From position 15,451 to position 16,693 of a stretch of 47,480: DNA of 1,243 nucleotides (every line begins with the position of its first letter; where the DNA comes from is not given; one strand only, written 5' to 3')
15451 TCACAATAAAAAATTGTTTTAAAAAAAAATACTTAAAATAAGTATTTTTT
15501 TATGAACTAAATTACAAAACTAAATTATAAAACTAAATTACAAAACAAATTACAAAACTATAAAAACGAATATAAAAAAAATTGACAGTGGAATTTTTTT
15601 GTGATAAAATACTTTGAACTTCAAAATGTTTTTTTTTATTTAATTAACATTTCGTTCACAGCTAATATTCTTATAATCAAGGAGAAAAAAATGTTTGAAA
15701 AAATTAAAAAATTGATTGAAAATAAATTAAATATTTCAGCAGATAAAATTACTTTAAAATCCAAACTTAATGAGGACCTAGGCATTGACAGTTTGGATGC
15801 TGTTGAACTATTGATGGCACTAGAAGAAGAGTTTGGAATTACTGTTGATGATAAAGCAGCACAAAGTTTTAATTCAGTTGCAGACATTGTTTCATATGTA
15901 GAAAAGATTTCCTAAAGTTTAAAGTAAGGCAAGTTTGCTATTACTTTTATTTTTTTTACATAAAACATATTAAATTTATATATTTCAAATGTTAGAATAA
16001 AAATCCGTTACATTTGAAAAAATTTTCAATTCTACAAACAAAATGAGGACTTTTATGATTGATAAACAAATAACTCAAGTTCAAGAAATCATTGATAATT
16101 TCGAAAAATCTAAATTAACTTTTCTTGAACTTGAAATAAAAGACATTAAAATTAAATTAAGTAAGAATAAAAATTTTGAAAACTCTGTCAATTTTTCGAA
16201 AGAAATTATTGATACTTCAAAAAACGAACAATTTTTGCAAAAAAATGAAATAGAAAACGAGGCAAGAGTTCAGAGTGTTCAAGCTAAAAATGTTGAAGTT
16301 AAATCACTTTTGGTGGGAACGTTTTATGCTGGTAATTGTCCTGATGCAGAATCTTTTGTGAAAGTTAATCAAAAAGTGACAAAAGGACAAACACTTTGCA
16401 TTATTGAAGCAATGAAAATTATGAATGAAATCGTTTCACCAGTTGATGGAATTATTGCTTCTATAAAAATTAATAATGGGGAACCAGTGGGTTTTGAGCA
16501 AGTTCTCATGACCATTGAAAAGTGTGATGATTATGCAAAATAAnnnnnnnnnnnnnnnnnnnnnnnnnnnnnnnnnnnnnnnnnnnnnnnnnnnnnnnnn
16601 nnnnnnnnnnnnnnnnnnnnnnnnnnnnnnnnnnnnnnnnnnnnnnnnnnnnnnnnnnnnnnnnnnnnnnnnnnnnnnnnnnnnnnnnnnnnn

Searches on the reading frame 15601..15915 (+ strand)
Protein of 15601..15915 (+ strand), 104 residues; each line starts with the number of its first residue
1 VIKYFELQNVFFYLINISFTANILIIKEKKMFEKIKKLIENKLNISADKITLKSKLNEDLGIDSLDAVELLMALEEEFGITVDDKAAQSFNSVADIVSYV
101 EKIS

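Call 12: search_protein_families(library=pfam, proteins=[window:15601-15915:+])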
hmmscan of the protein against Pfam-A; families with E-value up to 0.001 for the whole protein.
window:15601-15915:+ (104 aa): 2 families
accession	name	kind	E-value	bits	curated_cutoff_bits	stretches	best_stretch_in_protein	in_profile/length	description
PF00550.31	PP-binding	-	3.2e-14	53.4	20.8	1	33-100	1-67/67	Phosphopantetheine attachment site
PF14573.12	PP-binding_2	-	0.00012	22.7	32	1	37-100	21-84/96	Acyl-carrier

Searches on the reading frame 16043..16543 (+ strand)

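Call 12: search_protein_families(library=pfam, proteins=[window:16043-16543:+])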
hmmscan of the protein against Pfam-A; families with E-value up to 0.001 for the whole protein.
window:16043-16543:+ (166 aa): 3 families
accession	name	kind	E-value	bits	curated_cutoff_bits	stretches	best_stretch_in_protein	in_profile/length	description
PF00364.28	Biotin_lipoyl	-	4.3e-19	68.6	22.1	1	86-158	3-73/73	Biotin-requiring enzyme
PF13437.12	HlyD_3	-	0.00015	22.9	22.2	1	130-164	2-36/106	HlyD family secretion protein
PF13533.13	Biotin_lipoyl_2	-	0.00065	19.9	29.8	0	105-121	15-31/32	Biotin-lipoyl like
